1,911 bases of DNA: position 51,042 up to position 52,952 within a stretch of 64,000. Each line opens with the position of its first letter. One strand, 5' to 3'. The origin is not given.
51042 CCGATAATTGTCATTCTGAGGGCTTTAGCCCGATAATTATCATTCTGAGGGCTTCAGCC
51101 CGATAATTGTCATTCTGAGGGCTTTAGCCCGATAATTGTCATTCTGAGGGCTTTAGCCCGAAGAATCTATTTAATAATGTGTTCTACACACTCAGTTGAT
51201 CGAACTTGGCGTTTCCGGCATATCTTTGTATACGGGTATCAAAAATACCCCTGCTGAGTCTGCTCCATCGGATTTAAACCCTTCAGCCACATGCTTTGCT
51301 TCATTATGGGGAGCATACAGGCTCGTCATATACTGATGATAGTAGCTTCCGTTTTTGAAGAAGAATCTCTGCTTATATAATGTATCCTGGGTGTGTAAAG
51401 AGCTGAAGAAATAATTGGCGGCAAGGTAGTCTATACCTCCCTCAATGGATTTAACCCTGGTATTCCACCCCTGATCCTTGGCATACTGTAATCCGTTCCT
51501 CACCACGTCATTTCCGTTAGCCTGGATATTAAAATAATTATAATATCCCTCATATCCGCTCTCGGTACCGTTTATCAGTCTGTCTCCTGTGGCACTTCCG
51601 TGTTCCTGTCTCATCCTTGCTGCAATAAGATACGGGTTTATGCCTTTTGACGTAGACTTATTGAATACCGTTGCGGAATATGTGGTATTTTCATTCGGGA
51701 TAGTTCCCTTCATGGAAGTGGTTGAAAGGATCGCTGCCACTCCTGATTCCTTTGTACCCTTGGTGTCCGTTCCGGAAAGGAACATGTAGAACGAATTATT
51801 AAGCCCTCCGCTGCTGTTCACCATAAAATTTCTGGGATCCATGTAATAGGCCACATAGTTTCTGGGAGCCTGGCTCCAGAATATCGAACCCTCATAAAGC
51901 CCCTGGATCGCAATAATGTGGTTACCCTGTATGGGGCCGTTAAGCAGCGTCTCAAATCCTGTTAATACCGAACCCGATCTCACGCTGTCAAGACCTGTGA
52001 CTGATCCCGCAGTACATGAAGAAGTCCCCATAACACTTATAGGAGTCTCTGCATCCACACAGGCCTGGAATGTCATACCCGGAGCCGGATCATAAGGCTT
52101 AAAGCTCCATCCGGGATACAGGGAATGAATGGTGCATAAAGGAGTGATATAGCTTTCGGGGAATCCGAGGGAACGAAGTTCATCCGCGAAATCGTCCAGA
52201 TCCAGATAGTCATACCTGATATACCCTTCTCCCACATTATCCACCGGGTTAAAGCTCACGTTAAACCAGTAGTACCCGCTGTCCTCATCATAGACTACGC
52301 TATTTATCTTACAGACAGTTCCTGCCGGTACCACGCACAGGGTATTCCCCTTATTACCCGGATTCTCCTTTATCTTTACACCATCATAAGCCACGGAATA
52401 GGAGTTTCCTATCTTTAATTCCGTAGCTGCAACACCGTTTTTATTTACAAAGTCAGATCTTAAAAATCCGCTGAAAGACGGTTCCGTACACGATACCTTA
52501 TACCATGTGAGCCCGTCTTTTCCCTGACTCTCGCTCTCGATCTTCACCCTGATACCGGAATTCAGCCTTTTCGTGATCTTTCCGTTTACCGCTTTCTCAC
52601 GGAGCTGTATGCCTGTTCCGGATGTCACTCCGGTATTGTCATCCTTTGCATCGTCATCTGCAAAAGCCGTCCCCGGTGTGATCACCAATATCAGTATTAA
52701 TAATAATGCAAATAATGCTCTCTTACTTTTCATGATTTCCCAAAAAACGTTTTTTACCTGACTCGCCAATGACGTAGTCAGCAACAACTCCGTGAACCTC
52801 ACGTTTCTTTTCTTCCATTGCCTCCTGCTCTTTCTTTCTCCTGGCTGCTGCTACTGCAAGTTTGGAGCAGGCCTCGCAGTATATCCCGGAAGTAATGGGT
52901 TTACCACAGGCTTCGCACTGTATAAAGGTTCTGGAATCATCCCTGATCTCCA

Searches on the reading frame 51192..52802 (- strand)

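Call 34: search_protein_families(library=pfam, proteins=[window:51192-52802:-], max_evalue=0.00001)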
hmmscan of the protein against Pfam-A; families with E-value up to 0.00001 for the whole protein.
window:51192-52802:- (536 aa): 1 family
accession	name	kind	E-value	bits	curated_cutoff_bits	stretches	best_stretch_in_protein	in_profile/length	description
PF08239.17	SH3_3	-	1.7e-06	28.6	27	0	140-200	1-53/54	Bacterial SH3 domain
